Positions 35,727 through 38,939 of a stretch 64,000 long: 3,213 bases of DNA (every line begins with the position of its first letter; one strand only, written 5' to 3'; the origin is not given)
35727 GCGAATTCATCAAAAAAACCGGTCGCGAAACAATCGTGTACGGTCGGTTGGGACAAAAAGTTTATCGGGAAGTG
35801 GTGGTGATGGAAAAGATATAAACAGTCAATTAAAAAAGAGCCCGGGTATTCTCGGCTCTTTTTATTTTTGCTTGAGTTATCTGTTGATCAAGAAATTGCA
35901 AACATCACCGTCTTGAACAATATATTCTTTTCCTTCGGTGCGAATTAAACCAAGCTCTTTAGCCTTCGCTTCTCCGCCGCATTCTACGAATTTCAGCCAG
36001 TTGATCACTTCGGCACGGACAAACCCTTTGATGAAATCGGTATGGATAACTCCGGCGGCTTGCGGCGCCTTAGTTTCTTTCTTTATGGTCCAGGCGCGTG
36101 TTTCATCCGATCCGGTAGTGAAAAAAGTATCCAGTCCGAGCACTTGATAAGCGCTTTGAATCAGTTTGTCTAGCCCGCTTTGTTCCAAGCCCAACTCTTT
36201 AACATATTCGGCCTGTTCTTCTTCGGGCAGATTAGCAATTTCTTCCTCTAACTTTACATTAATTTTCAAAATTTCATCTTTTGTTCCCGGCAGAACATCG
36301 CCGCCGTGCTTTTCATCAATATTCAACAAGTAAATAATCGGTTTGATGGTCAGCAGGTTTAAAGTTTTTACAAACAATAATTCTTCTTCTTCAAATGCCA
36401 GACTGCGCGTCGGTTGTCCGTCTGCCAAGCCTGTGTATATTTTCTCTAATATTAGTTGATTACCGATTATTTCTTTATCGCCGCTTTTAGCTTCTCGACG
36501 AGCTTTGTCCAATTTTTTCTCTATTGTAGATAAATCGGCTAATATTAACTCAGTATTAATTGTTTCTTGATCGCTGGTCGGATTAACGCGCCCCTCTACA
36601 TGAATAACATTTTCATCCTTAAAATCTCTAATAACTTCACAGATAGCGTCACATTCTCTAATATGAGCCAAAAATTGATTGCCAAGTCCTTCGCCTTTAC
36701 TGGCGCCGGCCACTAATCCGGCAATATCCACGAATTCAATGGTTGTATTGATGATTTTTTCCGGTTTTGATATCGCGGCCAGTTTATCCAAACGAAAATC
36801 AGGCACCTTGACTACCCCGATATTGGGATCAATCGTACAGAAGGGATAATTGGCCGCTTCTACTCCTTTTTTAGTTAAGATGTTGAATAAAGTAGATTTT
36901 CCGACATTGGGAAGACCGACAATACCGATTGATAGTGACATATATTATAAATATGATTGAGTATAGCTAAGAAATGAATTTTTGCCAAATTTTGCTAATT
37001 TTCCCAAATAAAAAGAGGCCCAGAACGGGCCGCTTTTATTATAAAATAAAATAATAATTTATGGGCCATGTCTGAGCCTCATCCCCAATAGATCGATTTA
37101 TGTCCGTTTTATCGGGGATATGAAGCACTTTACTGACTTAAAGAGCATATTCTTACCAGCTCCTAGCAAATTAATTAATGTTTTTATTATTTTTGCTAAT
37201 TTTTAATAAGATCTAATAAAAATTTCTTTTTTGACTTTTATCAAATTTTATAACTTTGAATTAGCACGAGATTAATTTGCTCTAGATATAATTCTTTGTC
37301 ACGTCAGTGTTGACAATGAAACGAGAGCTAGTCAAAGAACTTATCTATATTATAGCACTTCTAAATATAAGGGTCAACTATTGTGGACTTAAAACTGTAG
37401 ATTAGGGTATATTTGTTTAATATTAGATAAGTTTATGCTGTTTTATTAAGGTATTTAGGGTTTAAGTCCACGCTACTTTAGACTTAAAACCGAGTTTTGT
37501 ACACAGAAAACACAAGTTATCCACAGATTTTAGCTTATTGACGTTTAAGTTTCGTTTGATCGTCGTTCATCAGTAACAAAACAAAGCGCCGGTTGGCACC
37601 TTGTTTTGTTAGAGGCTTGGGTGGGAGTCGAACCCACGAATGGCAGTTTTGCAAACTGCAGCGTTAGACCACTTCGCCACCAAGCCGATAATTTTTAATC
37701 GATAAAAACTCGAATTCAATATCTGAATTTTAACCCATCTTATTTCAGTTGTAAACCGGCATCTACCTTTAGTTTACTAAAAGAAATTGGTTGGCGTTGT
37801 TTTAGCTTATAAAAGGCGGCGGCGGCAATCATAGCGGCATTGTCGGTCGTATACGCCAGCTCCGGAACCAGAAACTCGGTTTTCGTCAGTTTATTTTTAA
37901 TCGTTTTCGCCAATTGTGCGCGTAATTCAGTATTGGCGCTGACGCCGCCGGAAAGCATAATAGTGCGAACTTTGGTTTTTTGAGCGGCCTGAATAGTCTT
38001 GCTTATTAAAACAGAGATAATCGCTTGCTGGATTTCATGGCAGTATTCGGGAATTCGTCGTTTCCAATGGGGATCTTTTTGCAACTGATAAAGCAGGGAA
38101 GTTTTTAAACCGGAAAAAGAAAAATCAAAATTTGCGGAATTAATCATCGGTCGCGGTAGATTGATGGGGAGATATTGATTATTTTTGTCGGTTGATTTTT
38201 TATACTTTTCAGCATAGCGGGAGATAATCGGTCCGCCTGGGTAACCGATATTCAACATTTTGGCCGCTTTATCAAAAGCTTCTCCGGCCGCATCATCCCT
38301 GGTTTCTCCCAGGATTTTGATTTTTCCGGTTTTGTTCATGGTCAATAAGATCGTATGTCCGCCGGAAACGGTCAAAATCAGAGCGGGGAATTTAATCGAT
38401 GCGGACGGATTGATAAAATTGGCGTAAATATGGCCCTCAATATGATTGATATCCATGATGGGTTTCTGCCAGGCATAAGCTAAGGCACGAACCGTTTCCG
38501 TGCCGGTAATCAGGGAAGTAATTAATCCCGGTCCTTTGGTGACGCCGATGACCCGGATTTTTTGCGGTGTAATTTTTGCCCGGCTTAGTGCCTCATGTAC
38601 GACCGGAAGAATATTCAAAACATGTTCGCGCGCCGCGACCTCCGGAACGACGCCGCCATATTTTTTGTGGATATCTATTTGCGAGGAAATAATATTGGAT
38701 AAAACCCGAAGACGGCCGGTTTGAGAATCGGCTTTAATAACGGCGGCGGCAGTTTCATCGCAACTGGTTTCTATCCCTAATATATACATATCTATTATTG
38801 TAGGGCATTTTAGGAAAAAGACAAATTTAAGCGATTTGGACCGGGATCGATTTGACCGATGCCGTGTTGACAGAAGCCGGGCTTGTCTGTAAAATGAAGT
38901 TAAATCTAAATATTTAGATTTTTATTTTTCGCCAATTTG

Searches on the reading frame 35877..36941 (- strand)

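Call 16: search_protein_families(library=pfam, proteins=[window:35877-36941:-], max_evalue=0.001)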
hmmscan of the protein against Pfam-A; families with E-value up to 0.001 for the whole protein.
window:35877-36941:- (354 aa): 3 families
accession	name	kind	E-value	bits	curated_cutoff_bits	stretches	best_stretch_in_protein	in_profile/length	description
PF06071.19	YchF-GTPase_C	-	2.8e-36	123.9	27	1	270-353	1-84/84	Protein of unknown function (DUF933)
PF01926.29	MMR_HSR1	-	1.3e-22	80.5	21.9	1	5-114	2-91/113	50S ribosome-binding GTPase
PF02421.24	FeoB_N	-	4.9e-08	33.1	27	1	5-46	3-44/156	Ferrous iron transport protein B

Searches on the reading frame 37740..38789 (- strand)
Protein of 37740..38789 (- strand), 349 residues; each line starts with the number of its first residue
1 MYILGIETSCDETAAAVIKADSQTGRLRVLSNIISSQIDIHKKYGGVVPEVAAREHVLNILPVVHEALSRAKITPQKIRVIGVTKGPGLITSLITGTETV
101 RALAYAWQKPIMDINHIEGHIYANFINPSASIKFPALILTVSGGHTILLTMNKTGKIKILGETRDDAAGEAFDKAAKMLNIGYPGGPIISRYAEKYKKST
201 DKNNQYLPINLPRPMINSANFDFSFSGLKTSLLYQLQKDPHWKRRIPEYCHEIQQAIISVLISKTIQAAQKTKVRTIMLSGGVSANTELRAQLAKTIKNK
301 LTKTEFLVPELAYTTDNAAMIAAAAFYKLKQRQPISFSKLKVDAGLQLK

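Call 16: search_protein_families(library=pfam, proteins=[window:37740-38789:-], max_evalue=0.001)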
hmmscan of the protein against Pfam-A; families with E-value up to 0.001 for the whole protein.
window:37740-38789:- (349 aa): 2 families
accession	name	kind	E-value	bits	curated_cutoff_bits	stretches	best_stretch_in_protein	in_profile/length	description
PF00814.31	TsaD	-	3.1e-86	289.8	24.8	1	29-322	2-263/264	tRNA N6-adenosine threonylcarbamoyltransferase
PF22521.2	HypF_C_2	-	1.7e-06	28.5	27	1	231-300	151-220/241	Carbamoyltransferase, Kae1-like Domain, second subdomain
